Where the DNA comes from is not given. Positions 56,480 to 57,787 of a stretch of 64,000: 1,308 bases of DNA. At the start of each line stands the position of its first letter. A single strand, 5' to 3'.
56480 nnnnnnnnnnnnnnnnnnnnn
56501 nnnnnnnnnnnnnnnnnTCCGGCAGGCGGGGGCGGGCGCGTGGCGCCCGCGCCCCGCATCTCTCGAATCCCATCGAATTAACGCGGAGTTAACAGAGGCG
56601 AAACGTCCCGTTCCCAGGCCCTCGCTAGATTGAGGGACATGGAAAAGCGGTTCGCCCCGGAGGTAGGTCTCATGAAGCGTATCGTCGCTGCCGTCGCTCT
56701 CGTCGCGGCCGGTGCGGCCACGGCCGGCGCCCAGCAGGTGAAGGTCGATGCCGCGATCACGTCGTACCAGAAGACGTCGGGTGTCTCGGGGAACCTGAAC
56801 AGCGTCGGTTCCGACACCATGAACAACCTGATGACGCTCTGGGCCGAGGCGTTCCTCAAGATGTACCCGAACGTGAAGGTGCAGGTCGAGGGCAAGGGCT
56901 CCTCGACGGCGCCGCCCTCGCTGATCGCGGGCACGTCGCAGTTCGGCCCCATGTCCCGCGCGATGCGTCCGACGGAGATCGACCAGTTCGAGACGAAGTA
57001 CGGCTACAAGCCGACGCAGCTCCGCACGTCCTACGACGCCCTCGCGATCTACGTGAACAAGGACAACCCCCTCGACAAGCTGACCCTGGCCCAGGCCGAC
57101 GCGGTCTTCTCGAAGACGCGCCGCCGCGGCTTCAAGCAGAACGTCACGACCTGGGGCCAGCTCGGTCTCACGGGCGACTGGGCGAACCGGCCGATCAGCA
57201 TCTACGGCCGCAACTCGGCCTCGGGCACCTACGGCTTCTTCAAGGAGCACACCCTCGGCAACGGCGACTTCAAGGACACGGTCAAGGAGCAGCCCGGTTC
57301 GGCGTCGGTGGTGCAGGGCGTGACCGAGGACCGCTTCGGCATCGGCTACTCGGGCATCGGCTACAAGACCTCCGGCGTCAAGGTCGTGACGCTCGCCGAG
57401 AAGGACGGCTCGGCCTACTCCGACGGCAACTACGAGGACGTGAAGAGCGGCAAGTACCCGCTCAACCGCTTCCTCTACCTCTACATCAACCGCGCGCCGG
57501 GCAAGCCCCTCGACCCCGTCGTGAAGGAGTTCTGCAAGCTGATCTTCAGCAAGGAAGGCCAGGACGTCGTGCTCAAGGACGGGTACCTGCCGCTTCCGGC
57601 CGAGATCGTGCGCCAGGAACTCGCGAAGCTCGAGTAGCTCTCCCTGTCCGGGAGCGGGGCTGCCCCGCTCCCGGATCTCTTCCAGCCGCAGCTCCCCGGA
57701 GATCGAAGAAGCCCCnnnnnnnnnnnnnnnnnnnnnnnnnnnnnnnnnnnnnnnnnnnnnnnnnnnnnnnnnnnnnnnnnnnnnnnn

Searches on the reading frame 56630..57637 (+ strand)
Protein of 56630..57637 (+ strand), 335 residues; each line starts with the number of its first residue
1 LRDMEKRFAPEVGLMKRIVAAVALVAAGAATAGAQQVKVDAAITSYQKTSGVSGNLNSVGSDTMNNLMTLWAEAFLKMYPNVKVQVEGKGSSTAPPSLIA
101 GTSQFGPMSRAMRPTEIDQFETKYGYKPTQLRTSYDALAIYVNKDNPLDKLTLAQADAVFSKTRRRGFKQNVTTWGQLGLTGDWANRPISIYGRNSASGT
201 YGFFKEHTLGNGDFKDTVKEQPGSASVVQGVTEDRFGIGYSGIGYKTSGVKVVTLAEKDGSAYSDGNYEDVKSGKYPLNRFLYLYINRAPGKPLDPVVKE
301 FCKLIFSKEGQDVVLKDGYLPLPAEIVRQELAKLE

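Call 4: search_protein_families(library=pfam, proteins=[window:56630-57637:+])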
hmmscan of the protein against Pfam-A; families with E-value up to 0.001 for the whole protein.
window:56630-57637:+ (335 aa): 1 family
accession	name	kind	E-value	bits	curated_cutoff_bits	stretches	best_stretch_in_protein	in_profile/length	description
PF12849.12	PBP_like_2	-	1.5e-33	117.1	27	1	50-309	6-267/267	PBP superfamily domain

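Call 8: find_related_loci(query=window:56630-57637:+, collection=genome_contigs, flank=6000)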
Query window:56630-57637:+ (335 aa) in genome_contigs; peptide patterns used: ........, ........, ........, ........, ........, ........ (x = any residue, [..] = any of these).
563 stretches matched a pattern; 462 encode a relative of the query (tblastn E <= 1e-3); the best 80 are kept; 80 distinct loci.
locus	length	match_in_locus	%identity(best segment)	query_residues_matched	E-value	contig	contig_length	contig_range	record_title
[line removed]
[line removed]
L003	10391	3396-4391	82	2-335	0e+0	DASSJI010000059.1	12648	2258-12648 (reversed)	MAG TPA_asm: Vicinamibacteria bacterium isolate SMAG_U1111 k141_232615, whole genome shotgun sequence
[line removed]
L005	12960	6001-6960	82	15-335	0e+0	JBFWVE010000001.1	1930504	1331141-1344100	MAG: Vicinamibacteria bacterium isolate CA_2019_TPBF_87 NODE_7_length_1930504_cov_19.739044_TPBF, whole genome shotgun s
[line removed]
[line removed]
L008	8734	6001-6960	79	15-334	2e-178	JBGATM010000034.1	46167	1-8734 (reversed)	MAG: Vicinamibacteria bacterium isolate MAG_AAO_AS.72 AAOAS-72_NODE_34_length_46167_cov_5.977891, whole genome shotgun s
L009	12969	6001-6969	81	12-334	1e-177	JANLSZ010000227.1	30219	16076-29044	MAG: Vicinamibacteria bacterium isolate OTE_25_metabat_270 OTE_25_k141_1814490, whole genome shotgun sequence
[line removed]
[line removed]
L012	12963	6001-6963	82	13-335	3e-175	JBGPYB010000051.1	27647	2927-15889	MAG: Vicinamibacteria bacterium isolate OBJ1_062018_090_23 k141_990445_length_27647_cov_12.9542, whole genome shotgun se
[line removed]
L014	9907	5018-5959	80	20-335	2e-173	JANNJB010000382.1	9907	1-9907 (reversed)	MAG: Vicinamibacteria bacterium isolate SOY_40_metabat_13 SOY_40_k141_1973098, whole genome shotgun sequence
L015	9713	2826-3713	84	40-335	9e-173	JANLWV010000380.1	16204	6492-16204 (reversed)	MAG: Vicinamibacteria bacterium isolate OTE_20_metabat_250 OTE_20_k141_3893388, whole genome shotgun sequence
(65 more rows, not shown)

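Call 27: search_protein_families(library=ncbifam, proteins=[window:56630-57637:+])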
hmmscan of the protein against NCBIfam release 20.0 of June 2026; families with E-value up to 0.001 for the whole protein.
window:56630-57637:+ (335 aa): 2 families
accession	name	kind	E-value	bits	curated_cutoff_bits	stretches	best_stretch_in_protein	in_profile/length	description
TIGR02136.1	ptsS_2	subfamily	6.9e-76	255.2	206.6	1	15-322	1-295/295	phosphate ABC transporter substrate-binding protein PstS family protein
TIGR00975.1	3a0107s03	equivalog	9.4e-08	31.5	205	1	58-176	3-113/315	phosphate ABC transporter substrate-binding protein PstS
